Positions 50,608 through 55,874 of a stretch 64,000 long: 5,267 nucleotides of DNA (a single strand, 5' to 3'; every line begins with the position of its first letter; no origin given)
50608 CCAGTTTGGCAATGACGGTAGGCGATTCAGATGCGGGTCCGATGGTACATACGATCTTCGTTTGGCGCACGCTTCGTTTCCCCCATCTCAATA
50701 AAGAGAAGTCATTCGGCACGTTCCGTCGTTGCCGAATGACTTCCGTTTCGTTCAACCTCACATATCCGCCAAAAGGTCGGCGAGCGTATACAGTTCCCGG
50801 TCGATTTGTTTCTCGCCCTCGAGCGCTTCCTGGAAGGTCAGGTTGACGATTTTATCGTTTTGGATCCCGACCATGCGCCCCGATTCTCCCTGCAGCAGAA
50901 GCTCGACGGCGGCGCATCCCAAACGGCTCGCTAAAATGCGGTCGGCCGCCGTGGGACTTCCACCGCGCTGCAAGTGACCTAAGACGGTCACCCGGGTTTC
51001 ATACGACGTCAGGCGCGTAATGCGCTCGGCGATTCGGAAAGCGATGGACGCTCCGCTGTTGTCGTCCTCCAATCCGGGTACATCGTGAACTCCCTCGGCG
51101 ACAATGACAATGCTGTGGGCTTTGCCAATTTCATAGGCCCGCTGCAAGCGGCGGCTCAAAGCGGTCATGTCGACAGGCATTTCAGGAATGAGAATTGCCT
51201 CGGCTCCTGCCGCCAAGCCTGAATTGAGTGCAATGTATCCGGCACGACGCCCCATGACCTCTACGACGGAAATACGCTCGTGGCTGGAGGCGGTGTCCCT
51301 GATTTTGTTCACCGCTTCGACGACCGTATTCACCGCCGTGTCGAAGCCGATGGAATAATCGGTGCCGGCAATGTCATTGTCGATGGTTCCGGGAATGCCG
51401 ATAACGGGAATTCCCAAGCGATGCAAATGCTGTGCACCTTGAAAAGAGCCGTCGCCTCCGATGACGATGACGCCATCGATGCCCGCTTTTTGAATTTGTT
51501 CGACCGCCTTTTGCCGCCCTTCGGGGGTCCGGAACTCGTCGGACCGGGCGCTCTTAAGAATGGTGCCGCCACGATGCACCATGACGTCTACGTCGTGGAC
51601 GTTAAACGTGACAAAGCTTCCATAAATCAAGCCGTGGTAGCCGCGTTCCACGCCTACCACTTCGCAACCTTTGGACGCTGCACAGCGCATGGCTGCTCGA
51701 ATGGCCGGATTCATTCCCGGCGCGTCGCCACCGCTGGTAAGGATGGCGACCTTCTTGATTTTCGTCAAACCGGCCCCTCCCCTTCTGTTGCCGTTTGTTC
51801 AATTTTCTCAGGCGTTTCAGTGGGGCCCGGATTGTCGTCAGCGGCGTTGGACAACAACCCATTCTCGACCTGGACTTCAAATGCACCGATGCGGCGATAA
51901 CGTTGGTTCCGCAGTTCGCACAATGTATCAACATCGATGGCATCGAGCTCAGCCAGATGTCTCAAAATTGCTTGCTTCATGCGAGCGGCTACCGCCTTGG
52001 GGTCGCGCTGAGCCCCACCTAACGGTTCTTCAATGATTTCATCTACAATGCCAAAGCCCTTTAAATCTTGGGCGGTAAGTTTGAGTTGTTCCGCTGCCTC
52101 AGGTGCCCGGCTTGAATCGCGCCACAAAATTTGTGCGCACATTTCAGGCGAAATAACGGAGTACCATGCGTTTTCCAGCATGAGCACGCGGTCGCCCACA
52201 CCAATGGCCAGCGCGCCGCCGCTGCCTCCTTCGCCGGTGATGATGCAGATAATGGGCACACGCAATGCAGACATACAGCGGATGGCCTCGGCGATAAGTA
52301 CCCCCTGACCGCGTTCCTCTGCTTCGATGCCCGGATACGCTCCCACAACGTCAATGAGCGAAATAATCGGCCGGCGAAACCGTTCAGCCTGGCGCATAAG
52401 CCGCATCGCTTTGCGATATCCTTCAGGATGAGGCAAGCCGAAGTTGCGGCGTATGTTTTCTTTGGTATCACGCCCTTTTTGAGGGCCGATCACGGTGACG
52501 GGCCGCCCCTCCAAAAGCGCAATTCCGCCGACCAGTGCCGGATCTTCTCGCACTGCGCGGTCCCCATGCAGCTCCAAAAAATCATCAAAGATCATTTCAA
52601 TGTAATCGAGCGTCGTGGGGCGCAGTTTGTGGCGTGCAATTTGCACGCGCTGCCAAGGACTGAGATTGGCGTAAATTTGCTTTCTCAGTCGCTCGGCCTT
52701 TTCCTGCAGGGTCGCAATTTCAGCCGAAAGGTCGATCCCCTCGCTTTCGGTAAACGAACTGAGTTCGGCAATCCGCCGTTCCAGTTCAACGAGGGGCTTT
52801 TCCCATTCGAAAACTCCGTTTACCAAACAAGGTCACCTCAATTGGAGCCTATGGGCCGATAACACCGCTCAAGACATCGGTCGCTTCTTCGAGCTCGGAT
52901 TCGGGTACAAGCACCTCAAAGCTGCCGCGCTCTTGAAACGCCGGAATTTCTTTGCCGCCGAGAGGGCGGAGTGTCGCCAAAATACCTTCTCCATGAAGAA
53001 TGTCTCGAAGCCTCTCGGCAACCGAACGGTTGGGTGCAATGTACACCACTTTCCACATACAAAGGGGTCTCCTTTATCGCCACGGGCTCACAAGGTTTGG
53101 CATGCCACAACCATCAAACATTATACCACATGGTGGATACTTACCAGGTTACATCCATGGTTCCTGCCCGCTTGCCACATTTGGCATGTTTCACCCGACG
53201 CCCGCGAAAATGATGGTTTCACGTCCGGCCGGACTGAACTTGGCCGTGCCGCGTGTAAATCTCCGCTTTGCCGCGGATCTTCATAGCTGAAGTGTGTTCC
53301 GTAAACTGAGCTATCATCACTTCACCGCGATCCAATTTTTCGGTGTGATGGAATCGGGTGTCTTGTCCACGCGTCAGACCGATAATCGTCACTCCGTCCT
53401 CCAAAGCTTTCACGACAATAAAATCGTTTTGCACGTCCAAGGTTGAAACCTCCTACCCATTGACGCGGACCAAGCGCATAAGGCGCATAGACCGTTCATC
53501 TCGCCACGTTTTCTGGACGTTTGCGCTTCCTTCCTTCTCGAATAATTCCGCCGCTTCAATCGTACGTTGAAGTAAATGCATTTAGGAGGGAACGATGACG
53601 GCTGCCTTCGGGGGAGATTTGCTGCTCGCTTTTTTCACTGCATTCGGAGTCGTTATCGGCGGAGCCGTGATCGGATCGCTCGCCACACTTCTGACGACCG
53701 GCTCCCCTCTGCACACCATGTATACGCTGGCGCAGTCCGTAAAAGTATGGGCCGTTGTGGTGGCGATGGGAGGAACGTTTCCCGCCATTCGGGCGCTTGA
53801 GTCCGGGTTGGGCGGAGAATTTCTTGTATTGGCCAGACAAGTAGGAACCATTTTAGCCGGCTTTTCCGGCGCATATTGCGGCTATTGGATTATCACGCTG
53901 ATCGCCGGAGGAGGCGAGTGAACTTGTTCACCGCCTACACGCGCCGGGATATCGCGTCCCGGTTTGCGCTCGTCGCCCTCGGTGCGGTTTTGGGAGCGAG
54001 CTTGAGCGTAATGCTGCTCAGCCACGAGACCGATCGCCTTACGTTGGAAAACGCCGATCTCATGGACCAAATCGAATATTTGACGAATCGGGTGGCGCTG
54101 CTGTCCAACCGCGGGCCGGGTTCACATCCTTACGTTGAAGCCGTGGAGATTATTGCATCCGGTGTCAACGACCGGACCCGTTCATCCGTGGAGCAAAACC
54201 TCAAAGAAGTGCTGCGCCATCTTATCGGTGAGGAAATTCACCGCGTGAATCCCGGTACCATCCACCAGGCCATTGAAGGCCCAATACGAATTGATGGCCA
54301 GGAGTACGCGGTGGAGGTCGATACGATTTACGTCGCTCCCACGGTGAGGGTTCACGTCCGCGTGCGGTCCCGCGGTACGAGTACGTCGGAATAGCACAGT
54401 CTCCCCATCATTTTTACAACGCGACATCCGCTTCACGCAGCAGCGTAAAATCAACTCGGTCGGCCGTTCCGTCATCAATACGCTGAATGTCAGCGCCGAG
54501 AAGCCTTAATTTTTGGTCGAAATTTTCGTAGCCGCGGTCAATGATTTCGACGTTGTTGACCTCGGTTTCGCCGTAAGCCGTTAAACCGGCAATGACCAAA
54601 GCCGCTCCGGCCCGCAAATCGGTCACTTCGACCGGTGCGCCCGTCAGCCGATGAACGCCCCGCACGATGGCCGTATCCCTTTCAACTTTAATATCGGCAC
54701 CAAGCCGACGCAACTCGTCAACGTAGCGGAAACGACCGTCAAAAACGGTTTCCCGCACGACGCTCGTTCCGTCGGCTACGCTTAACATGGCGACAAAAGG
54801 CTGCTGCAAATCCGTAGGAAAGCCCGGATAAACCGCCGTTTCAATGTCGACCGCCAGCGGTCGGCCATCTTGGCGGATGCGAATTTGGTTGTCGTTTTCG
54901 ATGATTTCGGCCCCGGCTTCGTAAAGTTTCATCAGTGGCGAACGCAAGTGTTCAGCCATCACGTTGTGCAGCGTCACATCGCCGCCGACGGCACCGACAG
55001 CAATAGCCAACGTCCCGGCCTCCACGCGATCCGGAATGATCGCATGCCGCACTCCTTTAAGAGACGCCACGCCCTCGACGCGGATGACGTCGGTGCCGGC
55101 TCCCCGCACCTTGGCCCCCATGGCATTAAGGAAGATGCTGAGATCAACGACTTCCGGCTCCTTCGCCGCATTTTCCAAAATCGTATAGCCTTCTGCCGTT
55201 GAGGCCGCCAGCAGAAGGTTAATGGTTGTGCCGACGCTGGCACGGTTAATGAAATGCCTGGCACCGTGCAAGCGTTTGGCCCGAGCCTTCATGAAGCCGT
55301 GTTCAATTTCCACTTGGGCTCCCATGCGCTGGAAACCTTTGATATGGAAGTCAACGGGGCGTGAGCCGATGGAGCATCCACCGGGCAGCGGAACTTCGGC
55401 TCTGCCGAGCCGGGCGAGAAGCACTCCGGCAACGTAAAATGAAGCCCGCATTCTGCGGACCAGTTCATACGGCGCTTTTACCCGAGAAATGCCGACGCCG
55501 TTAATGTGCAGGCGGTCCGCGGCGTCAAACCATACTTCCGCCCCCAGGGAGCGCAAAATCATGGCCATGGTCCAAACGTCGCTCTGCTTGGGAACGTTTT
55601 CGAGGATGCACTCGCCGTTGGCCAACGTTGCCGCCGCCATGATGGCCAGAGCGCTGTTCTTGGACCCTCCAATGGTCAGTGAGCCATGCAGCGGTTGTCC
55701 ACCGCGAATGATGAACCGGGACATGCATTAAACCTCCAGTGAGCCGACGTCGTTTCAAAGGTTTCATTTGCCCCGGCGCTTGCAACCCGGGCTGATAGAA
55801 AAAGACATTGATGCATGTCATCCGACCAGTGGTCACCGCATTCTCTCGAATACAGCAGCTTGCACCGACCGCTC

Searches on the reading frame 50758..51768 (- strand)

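Call 38: search_protein_families(library=pfam, proteins=[window:50758-51768:-], max_evalue=0.001)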
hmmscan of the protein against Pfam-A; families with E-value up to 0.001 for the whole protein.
window:50758-51768:- (336 aa): 3 families
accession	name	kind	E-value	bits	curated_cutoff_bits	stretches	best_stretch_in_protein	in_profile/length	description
PF00365.25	PFK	-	9.1e-113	376.7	30.9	1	6-291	1-277/277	Phosphofructokinase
PF01513.26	NAD_kinase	-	2.3e-06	28.4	25.5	1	85-126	61-103/130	ATP-NAD kinase N-terminal domain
PF00532.27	Peripla_BP_1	-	0.00035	20.6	22.2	1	83-156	44-107/281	Periplasmic binding proteins and sugar binding domain of LacI family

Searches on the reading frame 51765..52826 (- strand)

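Call 38: search_protein_families(library=pfam, proteins=[window:51765-52826:-], max_evalue=0.001)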
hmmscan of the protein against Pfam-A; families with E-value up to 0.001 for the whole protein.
window:51765-52826:- (353 aa): 2 families
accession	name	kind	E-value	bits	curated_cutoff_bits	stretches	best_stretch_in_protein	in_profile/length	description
PF03255.19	ACCA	-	4.3e-143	476.5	23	1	6-314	2-310/310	Acetyl co-enzyme A carboxylase carboxyltransferase-like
PF01039.27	Carboxyl_trans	-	6.1e-15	55.3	22.3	1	81-246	271-428/493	Carboxyl transferase domain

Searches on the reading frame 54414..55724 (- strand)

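Call 38: search_protein_families(library=pfam, proteins=[window:54414-55724:-], max_evalue=0.001)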
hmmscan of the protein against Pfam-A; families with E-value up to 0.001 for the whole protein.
window:54414-55724:- (436 aa): 1 family
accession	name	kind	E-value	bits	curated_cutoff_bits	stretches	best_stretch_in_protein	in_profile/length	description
PF00275.25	EPSP_synthase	-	3.4e-102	342.7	22.8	1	7-406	2-417/417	EPSP synthase (3-phosphoshikimate 1-carboxyvinyltransferase)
